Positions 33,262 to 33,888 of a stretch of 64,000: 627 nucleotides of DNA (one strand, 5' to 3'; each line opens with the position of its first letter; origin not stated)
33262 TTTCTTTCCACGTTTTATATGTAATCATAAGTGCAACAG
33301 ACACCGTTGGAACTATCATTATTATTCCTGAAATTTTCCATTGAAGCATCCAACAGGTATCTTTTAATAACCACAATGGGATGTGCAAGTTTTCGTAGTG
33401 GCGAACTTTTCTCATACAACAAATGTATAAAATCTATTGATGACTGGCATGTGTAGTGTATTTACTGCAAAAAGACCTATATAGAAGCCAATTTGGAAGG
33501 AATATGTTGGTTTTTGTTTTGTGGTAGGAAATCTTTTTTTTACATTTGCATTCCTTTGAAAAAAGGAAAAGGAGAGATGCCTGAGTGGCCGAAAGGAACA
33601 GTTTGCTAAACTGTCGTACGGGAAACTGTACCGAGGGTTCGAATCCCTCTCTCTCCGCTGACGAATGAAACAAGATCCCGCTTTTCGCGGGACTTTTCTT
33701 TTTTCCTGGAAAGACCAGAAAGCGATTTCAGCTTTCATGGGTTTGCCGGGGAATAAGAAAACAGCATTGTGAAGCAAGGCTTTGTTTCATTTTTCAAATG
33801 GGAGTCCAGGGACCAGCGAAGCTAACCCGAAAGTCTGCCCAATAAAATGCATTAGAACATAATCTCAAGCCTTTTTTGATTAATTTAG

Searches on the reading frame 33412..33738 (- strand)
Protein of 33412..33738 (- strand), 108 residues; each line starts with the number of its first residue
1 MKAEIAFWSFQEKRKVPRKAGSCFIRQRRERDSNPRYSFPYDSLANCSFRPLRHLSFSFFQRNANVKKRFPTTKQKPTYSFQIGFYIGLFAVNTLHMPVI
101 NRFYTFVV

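Call 90: search_protein_families(library=pfam, proteins=[window:33412-33738:-], max_evalue=0.01)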
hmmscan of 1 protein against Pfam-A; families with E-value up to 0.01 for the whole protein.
window:33412-33738:- (108 aa): 0 families
